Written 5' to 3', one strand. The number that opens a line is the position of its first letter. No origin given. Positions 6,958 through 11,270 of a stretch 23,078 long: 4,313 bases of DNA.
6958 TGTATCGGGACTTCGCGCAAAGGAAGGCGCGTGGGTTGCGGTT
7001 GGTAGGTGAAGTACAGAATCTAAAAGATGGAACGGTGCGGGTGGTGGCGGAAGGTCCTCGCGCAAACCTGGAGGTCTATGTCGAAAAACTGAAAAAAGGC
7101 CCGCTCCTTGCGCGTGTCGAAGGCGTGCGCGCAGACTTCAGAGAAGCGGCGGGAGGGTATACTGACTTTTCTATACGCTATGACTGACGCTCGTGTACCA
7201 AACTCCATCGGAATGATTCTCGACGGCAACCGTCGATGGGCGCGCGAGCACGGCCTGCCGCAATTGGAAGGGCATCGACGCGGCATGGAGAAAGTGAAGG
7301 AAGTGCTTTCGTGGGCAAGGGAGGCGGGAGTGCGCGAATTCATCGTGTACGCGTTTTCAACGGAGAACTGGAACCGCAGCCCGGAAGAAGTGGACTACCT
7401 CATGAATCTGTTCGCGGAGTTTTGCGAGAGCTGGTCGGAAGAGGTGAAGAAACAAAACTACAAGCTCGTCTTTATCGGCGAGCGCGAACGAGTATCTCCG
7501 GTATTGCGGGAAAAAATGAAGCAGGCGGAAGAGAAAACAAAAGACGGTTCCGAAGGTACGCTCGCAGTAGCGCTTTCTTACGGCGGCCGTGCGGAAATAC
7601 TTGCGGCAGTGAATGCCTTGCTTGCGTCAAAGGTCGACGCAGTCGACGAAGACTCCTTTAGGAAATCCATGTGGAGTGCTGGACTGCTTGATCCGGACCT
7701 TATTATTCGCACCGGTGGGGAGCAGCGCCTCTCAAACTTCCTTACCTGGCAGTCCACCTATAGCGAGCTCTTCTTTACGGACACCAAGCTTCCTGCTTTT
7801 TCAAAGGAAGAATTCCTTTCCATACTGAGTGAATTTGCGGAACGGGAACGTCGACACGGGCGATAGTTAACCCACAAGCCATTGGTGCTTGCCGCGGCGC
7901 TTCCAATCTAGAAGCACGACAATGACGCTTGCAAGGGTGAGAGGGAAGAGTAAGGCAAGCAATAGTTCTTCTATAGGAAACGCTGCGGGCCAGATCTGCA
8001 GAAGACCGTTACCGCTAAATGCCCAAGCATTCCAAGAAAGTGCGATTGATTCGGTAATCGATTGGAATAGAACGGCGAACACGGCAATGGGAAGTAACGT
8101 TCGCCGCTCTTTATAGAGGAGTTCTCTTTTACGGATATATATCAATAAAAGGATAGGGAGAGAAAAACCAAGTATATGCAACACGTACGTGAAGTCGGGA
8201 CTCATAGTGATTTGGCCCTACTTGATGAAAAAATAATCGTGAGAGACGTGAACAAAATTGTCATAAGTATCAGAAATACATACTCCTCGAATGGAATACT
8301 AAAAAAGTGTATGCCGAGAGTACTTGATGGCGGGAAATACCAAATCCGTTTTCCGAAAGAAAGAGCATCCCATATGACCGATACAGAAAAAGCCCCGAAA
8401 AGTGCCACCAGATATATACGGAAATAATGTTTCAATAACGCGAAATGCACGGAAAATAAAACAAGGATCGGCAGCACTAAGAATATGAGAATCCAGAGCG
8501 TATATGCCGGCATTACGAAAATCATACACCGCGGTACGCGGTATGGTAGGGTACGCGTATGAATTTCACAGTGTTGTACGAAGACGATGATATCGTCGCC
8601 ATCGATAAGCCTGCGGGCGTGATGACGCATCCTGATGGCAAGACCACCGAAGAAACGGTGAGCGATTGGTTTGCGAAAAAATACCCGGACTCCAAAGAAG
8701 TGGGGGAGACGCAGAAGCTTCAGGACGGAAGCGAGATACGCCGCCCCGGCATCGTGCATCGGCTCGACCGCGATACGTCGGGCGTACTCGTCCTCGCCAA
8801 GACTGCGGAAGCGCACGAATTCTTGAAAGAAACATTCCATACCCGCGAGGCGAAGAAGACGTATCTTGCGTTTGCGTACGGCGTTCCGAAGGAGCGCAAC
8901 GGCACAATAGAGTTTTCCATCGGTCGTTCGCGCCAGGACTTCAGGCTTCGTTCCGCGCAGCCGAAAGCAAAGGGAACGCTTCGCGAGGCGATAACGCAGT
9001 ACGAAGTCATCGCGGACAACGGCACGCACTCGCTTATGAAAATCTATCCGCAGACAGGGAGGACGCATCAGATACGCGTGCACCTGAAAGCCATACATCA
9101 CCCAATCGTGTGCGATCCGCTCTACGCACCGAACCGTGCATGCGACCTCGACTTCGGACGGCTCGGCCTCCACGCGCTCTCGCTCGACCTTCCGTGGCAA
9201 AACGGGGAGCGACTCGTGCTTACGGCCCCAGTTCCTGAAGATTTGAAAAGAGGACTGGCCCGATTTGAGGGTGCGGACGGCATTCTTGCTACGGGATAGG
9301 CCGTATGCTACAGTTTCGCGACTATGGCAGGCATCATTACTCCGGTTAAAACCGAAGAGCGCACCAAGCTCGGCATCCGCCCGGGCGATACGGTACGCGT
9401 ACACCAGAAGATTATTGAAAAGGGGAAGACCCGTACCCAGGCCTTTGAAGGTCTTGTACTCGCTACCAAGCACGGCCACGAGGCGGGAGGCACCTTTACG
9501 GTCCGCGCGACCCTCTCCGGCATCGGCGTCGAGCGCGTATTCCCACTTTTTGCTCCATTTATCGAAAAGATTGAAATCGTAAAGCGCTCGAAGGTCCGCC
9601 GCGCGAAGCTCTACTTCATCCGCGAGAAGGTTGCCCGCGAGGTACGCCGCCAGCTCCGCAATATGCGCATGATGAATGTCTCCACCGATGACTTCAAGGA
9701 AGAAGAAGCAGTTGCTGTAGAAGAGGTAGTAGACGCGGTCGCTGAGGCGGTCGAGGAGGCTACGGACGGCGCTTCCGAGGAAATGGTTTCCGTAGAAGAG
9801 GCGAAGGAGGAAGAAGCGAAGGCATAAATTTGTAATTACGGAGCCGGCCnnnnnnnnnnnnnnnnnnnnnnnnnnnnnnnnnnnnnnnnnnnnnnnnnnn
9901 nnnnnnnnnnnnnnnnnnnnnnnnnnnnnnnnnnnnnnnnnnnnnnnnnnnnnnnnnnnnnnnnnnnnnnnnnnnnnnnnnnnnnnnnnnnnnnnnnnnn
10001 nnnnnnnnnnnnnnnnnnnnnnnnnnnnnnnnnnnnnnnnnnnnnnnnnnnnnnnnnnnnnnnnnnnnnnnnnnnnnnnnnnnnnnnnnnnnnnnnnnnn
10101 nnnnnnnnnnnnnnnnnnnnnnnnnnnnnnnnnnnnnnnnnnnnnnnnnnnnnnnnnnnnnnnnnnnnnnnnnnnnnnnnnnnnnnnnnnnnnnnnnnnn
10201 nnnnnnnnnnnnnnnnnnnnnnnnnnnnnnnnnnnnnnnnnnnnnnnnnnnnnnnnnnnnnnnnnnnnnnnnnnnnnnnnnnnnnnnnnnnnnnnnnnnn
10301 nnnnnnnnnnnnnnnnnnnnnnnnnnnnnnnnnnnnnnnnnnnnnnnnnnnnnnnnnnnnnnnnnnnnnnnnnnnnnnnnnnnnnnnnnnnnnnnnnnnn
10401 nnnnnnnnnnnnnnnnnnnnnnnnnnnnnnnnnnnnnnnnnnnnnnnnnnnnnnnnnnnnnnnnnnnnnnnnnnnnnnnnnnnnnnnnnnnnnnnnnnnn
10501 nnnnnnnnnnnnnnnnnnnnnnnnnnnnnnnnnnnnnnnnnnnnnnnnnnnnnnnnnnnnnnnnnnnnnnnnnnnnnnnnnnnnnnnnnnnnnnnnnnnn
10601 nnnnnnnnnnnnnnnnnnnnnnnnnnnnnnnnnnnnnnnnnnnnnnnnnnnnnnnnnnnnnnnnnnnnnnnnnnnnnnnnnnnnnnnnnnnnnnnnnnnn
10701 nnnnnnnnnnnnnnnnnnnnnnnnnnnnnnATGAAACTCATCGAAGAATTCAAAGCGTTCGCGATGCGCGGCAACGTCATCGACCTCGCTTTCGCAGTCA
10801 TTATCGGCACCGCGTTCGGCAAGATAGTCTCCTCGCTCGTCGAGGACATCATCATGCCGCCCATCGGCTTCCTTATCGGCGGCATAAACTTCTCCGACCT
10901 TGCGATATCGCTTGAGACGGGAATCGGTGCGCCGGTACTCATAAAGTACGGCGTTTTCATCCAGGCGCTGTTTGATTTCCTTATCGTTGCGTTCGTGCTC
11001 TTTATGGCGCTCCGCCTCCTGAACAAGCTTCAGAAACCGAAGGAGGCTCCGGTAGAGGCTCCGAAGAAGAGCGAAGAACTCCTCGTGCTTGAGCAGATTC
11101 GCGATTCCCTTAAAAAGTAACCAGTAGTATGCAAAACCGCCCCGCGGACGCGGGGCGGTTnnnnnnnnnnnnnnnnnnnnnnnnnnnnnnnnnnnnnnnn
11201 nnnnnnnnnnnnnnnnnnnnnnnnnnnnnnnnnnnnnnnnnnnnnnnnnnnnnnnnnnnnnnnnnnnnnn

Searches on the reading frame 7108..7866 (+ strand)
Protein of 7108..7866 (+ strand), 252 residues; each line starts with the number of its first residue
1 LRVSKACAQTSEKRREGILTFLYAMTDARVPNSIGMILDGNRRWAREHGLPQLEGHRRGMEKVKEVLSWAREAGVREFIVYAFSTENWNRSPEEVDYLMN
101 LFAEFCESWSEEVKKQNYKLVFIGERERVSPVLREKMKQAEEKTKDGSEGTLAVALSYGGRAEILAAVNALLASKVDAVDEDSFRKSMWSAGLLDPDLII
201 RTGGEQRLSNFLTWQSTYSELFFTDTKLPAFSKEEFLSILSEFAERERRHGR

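Call 60: search_protein_families(library=pfam, proteins=[window:7108-7866:+], max_evalue=0.01)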
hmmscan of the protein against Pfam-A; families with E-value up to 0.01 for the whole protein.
window:7108-7866:+ (252 aa): 1 family
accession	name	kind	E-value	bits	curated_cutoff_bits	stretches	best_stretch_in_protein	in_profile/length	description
PF01255.24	Prenyltransf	-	9.1e-75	251.4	27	1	37-251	1-219/219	Putative undecaprenyl diphosphate synthase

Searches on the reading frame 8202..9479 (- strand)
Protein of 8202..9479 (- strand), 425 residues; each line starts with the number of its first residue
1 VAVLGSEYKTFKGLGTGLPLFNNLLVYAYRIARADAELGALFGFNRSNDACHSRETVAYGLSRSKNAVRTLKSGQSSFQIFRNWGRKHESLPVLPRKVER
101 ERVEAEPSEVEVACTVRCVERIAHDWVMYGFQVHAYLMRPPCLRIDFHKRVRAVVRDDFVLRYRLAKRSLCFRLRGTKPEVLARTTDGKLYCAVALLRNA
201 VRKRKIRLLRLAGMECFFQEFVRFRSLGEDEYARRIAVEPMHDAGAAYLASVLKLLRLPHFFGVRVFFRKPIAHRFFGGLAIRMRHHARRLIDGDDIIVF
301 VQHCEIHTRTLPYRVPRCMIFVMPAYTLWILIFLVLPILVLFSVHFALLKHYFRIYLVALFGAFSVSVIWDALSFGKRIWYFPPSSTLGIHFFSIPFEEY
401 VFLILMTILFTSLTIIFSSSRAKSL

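Call 14: search_protein_families(library=pfam, proteins=[window:8202-9479:-])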
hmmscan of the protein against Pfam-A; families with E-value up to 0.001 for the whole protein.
window:8202-9479:- (425 aa): 1 family
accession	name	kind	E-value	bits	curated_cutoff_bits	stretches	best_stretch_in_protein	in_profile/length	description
PF18916.5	Lycopene_cyc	-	2.4e-08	34.9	27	1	327-413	3-88/92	Lycopene cyclase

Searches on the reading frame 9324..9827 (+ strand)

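Call 14: search_protein_families(library=pfam, proteins=[window:9324-9827:+])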
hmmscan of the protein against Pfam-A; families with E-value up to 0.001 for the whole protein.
window:9324-9827:+ (167 aa): 1 family
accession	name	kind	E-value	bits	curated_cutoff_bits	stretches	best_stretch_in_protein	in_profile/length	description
PF01245.26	Ribosomal_L19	-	1.3e-31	109.3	22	1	16-108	16-107/111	Ribosomal protein L19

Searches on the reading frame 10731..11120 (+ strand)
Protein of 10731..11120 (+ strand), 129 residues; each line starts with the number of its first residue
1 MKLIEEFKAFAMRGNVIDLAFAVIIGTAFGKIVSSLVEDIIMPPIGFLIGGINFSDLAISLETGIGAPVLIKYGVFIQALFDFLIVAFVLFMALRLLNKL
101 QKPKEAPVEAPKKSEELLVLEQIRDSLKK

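Call 13: find_encoding_contigs(protein=window:10731-11120:+, flank=10000, max_places=10)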
Protein window:10731-11120:+ (129 aa): 4 contigs read that carry it; 3 places shown.
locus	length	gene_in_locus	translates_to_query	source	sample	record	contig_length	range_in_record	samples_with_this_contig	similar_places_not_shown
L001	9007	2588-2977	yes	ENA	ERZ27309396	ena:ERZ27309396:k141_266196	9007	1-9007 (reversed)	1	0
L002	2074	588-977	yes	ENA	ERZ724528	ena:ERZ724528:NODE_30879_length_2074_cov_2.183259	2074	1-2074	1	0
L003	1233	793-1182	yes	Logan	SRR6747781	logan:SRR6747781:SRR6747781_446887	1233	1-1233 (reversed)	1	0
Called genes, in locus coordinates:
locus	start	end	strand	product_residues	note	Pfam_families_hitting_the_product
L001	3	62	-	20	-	?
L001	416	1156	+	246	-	PF00849:PseudoU_synth_2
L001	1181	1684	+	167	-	PF01245:Ribosomal_L19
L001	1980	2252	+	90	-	-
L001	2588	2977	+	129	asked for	PF01741:MscL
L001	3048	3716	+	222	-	-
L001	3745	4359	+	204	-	-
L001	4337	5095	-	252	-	PF02535:Zip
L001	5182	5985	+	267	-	PF04402:SIMPL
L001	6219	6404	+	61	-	PF00584:SecE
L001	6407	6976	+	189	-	PF02357:NusG, PF00467:KOW (weak)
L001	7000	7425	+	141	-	PF03946:Ribosomal_L11_N, PF00298:Ribosomal_L11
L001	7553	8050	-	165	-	PF00186:DHFR_1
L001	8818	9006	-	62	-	?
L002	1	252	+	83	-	?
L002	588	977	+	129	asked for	PF01741:MscL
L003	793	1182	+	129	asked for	PF01741:MscL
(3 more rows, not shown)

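Call 14: search_protein_families(library=pfam, proteins=[window:10731-11120:+])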
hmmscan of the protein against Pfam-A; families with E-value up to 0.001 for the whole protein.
window:10731-11120:+ (129 aa): 1 family
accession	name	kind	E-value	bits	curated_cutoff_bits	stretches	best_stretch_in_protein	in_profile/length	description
PF01741.23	MscL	-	4.3e-42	143.8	27.4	1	3-128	1-123/123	Large-conductance mechanosensitive channel, MscL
